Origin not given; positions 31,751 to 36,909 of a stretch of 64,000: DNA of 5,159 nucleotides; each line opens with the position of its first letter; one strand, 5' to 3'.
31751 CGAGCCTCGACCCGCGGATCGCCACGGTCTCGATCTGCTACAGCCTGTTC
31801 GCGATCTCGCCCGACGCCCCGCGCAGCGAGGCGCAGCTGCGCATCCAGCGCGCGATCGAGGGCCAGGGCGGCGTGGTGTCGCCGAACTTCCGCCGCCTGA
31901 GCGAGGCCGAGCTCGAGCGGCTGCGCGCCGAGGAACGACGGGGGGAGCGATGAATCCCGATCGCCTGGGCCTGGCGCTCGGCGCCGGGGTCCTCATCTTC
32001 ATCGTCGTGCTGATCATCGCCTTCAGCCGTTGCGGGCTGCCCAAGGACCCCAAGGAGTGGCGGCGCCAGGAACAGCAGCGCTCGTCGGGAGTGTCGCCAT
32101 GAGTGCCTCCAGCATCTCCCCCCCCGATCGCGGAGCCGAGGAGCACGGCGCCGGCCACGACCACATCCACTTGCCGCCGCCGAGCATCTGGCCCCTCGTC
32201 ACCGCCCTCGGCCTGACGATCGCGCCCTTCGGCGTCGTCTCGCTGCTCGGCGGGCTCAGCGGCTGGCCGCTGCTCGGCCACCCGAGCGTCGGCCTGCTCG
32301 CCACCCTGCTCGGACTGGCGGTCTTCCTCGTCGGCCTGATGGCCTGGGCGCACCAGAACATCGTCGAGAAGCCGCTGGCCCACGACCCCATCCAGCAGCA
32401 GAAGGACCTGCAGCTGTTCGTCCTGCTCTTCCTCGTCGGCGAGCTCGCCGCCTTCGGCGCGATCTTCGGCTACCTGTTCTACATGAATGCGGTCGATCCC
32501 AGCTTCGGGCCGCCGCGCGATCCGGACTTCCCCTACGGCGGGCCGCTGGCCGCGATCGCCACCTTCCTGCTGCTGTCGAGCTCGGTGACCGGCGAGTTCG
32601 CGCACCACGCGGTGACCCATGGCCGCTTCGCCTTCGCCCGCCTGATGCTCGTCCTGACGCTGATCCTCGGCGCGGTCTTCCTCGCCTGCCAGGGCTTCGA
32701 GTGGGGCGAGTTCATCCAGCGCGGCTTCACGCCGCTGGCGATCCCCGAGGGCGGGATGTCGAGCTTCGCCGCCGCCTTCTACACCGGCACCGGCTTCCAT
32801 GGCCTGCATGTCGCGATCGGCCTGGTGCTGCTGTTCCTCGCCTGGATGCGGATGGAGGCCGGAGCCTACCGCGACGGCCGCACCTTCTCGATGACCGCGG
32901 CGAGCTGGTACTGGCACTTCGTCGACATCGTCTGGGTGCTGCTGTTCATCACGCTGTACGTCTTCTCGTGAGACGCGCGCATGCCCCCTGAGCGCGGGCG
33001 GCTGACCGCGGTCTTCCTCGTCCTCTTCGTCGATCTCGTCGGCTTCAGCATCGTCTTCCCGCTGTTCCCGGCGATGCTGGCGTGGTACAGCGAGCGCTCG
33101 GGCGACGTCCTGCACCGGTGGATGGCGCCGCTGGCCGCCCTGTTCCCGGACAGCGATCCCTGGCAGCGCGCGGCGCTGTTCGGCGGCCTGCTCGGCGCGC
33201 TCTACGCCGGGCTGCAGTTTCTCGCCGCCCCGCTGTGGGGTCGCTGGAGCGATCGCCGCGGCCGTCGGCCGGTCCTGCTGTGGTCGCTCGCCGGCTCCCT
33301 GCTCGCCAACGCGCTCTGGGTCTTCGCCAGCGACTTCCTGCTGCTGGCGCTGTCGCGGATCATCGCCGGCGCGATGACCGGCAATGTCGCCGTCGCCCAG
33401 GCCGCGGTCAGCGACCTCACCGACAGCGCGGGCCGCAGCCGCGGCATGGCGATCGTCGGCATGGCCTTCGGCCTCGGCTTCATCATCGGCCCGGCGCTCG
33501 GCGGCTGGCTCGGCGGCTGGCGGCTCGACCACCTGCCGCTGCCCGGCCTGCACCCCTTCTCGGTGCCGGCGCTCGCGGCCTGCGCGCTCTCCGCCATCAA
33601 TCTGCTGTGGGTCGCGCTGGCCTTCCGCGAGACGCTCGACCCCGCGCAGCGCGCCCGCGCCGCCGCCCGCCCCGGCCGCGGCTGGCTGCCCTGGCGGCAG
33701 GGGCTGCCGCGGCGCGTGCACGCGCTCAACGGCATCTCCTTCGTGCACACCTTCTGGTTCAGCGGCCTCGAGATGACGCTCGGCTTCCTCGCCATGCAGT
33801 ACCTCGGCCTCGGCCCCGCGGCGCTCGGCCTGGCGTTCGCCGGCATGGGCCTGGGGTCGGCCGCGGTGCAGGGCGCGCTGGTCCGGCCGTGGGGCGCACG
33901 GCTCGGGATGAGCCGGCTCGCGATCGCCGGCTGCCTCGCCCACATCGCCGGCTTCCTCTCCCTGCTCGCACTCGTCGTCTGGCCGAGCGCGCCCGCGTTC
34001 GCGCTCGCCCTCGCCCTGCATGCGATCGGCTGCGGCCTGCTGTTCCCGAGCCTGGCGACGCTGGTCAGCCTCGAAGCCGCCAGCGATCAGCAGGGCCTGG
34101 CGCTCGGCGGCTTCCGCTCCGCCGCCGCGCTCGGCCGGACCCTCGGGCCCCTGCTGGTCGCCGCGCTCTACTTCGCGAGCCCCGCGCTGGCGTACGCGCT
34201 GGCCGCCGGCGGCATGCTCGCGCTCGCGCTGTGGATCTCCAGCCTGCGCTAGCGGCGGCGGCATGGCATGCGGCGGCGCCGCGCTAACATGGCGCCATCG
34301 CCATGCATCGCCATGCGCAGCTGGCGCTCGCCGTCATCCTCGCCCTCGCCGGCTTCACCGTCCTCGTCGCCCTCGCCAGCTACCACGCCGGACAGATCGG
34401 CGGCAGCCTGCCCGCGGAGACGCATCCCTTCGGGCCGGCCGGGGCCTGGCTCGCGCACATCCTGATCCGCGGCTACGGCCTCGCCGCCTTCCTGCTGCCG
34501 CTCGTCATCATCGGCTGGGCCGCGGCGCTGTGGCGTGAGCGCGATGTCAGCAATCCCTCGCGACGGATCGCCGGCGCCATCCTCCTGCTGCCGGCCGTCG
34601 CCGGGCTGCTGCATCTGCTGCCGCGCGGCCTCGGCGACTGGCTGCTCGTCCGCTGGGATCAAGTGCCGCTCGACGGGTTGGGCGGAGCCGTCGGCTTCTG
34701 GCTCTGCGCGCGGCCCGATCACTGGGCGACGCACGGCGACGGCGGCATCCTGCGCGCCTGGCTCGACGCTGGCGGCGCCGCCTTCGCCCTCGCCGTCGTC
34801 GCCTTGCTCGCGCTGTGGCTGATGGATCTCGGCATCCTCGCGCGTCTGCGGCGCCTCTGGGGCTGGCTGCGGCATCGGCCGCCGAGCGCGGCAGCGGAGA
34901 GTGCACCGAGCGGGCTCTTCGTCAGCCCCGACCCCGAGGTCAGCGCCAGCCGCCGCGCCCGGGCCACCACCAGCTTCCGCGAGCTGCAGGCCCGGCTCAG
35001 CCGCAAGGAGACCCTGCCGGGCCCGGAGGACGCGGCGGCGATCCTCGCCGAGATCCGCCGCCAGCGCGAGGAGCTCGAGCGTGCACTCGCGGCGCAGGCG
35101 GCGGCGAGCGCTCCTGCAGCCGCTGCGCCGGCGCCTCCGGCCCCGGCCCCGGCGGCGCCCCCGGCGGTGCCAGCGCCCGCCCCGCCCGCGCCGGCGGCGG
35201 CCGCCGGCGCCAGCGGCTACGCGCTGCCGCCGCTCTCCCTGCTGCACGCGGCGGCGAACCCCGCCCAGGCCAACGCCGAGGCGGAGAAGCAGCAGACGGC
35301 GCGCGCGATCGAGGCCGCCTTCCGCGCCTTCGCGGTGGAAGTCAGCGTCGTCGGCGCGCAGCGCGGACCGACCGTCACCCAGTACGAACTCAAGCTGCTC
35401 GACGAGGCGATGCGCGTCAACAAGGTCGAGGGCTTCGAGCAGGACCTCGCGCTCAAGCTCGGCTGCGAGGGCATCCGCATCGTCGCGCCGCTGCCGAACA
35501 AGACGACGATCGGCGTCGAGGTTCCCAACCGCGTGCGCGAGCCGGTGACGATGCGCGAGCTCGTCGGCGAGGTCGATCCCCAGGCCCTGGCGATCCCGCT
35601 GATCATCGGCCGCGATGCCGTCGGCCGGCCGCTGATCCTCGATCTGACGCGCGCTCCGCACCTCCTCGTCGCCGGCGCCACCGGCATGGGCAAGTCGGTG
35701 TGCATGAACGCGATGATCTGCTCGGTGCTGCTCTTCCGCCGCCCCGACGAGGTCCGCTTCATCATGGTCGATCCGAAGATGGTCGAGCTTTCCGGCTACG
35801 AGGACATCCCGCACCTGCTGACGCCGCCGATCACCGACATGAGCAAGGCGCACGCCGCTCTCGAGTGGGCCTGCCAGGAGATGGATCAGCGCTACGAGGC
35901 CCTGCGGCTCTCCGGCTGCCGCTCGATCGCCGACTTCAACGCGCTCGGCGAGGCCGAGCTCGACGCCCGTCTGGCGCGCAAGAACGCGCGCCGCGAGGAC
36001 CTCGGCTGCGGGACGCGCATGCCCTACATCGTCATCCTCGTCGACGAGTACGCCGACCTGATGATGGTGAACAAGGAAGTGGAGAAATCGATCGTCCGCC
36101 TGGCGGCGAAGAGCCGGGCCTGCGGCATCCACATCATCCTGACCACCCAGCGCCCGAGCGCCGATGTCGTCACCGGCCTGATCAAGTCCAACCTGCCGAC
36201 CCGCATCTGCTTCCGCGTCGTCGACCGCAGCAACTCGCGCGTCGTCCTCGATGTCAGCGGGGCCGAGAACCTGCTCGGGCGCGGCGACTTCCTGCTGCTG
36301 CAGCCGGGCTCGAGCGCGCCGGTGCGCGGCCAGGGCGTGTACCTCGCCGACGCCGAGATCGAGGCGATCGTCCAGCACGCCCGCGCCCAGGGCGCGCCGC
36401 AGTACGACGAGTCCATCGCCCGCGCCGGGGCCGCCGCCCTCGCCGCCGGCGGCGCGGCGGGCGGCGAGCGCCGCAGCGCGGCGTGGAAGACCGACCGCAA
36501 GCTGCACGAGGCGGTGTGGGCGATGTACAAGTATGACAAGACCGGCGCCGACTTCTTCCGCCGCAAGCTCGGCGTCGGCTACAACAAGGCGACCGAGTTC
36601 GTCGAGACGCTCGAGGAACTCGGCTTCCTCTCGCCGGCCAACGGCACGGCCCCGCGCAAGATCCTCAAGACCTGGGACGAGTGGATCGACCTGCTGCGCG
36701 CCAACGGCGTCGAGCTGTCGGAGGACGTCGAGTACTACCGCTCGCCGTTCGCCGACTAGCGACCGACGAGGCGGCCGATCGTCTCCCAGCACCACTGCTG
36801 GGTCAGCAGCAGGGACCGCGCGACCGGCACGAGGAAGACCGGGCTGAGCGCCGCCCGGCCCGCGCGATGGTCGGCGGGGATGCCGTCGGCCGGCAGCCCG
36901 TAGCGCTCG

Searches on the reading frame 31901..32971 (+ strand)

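Call 19: search_protein_families(library=pfam, proteins=[window:31901-32971:+], max_evalue=0.0001)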
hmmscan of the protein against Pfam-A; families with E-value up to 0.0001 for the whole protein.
window:31901-32971:+ (356 aa): 1 family
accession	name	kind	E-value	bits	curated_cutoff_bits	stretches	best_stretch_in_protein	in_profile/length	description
PF00510.24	COX3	-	9e-29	101.5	23.8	1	90-355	4-256/258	Cytochrome c oxidase subunit III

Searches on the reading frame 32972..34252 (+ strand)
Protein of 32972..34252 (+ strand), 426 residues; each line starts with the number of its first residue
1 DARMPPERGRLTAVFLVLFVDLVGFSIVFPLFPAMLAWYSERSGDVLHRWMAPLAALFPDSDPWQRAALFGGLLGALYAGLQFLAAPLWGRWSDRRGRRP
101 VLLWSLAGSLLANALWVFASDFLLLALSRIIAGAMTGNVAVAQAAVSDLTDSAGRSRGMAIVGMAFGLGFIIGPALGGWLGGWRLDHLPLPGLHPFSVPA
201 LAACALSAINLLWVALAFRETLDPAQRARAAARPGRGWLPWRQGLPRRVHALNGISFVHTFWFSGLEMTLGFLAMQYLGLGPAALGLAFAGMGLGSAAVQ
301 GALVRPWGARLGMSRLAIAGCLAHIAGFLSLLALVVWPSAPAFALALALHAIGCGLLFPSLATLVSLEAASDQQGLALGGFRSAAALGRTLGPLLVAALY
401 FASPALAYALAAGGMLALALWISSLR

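Call 19: search_protein_families(library=pfam, proteins=[window:32972-34252:+], max_evalue=0.0001)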
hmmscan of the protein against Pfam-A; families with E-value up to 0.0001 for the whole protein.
window:32972-34252:+ (426 aa): 1 family
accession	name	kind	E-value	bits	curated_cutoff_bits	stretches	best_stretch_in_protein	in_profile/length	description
PF07690.21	MFS_1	-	1.3e-34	120.1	33.4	2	14-258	1-214/347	Major Facilitator Superfamily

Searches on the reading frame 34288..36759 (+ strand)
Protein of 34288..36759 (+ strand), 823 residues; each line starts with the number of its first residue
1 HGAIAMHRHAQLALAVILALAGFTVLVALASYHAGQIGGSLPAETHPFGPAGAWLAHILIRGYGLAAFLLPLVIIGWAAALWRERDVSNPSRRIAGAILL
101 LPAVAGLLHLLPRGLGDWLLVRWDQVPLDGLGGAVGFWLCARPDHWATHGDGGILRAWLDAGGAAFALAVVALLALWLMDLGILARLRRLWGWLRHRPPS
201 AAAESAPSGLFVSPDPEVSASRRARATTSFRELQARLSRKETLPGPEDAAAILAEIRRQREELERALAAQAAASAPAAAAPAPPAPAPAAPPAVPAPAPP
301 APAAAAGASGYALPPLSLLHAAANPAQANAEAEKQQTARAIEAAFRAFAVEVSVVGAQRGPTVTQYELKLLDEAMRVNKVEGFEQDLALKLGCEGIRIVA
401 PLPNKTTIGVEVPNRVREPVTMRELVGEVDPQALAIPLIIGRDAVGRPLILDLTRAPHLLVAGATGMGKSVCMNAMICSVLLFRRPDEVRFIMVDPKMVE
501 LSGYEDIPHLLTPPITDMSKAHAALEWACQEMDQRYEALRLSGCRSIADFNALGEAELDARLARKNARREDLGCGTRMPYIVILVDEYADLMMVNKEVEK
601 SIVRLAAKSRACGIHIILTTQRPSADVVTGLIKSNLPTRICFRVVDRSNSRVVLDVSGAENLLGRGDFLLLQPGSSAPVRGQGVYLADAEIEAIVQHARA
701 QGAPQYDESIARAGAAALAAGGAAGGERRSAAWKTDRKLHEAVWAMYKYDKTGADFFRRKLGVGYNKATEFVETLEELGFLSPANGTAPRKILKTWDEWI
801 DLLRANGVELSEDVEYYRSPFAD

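Call 19: search_protein_families(library=pfam, proteins=[window:34288-36759:+], max_evalue=0.0001)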
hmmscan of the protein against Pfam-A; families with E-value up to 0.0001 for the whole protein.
window:34288-36759:+ (823 aa): 5 families
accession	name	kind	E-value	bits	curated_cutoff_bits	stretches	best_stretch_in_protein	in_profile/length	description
PF01580.24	FtsK_SpoIIIE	-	1.2e-54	185.6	24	1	437-624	19-220/221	FtsK/SpoIIIE family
PF17854.6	FtsK_alpha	-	3.5e-26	91.8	22.9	1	313-414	1-101/101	FtsK alpha domain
PF13491.11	FtsK_4TM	-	1.2e-12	48.3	23.1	1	10-178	4-157/171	4TM region of DNA translocase FtsK/SpoIIIE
PF09397.16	FtsK_gamma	-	1.9e-11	43.9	30.6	1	735-794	3-62/63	Ftsk gamma domain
PF12846.13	AAA_10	-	3.9e-07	29.9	27.5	0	454-498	19-59/362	AAA-like domain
